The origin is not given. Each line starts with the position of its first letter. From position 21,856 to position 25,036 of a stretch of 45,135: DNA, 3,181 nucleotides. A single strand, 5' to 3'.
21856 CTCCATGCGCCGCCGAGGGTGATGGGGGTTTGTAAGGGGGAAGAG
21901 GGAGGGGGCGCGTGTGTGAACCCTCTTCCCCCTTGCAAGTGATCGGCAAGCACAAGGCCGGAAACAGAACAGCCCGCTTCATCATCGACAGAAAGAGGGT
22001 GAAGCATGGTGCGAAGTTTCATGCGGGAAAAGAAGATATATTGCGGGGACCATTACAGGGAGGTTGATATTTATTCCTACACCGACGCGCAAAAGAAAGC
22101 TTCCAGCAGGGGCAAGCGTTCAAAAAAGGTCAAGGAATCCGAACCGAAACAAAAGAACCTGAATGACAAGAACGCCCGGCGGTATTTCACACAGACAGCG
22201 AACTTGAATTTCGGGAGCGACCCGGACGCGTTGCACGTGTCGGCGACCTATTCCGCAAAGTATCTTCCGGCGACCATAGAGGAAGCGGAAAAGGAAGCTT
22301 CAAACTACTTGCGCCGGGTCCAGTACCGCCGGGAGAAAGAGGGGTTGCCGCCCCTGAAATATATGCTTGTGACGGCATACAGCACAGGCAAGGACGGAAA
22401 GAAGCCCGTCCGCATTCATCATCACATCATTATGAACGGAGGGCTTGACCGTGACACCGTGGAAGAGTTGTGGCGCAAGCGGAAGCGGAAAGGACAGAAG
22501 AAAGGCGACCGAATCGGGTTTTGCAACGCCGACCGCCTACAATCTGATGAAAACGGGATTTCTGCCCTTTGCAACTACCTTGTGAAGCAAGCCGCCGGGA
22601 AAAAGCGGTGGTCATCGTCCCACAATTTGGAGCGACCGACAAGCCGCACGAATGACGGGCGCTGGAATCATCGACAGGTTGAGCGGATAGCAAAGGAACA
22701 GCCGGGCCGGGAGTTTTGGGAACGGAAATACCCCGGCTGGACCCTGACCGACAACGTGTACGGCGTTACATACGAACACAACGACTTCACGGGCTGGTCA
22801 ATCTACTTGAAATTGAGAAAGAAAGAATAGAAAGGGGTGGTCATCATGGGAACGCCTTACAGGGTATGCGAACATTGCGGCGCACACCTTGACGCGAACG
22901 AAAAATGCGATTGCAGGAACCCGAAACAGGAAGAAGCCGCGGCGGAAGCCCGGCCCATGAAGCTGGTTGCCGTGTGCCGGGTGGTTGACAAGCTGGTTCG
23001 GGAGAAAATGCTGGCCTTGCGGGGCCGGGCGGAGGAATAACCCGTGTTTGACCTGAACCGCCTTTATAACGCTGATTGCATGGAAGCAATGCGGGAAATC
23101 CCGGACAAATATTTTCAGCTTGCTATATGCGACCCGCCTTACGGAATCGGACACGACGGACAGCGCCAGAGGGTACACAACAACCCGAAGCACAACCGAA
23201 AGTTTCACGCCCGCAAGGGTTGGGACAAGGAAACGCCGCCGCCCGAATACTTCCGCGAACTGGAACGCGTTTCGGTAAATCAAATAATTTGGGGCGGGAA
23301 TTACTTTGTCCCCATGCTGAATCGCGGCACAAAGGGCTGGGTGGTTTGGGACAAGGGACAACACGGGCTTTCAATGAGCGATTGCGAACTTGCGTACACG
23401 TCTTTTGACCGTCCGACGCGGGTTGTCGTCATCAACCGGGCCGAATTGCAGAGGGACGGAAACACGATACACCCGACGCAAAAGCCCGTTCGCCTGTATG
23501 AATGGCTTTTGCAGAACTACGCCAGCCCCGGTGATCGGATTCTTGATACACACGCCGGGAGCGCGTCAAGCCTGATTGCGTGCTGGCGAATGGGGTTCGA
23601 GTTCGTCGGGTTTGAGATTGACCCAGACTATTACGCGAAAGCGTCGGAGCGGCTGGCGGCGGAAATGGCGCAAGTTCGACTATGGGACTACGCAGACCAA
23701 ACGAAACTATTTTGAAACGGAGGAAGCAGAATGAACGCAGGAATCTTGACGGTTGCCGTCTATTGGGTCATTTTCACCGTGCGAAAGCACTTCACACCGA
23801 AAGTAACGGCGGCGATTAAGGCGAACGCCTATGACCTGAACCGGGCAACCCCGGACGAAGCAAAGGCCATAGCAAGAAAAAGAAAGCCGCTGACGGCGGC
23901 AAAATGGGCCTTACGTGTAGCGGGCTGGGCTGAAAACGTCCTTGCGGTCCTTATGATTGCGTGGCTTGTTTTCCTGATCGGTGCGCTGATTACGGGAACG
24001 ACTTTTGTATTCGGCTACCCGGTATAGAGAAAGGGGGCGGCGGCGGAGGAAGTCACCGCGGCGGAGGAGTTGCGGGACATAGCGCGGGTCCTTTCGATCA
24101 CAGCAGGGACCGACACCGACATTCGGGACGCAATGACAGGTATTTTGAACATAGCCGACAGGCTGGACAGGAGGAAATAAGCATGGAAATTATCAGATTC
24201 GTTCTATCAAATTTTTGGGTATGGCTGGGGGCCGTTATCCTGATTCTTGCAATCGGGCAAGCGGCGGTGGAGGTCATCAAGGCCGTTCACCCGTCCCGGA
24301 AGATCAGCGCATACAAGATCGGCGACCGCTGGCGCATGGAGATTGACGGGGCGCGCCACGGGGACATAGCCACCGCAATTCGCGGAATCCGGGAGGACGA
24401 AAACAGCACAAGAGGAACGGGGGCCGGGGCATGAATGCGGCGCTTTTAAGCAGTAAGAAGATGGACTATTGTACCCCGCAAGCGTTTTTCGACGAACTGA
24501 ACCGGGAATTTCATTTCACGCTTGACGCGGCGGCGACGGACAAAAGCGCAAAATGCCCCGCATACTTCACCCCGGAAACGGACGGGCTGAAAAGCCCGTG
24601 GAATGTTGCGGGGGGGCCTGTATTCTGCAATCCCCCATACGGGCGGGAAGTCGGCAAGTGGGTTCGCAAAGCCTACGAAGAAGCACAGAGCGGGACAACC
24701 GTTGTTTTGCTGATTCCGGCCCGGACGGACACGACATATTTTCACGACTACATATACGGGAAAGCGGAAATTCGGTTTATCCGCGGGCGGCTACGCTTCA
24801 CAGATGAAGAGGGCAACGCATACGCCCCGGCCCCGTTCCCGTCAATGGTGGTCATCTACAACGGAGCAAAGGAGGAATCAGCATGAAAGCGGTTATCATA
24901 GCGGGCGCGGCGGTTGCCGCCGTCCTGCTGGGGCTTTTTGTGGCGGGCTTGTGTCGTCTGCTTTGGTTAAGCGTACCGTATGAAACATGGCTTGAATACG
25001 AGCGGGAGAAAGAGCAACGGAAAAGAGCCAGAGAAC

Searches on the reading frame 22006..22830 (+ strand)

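Call 37: search_protein_families(library=pfam, proteins=[window:22006-22830:+], max_evalue=0.001)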
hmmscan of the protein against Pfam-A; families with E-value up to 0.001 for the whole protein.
window:22006-22830:+ (274 aa): 1 family
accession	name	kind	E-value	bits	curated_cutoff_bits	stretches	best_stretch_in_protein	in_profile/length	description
PF23343.2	REP_ORF2-G2P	-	4.7e-06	27.3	27.8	1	80-195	6-98/99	Replication-associated protein ORF2/G2P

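Call 40: search_protein_families(library=phrogs, proteins=[window:22006-22830:+], max_evalue=0.001)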
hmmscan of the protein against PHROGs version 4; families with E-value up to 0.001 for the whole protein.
window:22006-22830:+ (274 aa): 2 families
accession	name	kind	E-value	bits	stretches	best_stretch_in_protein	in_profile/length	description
phrog_3584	-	DNA, RNA and nucleotide metabolism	2.6e-84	283.8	1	4-274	3-250/265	replication initiation protein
phrog_3419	-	DNA, RNA and nucleotide metabolism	0.00012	22.7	1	6-215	35-236/289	rolling circle DNA replication initiation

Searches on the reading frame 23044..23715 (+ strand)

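Call 37: search_protein_families(library=pfam, proteins=[window:23044-23715:+], max_evalue=0.001)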
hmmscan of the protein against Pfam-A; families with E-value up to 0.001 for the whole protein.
window:23044-23715:+ (223 aa): 1 family
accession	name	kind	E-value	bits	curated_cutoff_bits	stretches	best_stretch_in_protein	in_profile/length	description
PF01555.25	N6_N4_Mtase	-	2.2e-16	60.9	26.7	1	129-200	148-219/221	DNA methylase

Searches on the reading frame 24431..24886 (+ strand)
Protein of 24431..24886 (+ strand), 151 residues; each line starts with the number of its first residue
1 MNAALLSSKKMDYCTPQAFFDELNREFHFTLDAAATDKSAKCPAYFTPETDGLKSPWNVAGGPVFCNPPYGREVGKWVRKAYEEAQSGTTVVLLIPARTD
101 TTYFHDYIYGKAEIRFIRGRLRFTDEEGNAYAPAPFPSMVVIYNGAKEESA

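Call 59: search_protein_families(library=pfam, proteins=[window:24431-24886:+], max_evalue=0.001)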
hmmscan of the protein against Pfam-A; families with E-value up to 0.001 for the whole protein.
window:24431-24886:+ (151 aa): 1 family
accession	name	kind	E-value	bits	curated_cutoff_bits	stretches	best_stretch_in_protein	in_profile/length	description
PF05869.16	Dam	-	3.9e-27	95.4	28.1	1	8-148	7-149/169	DNA N-6-adenine-methyltransferase (Dam)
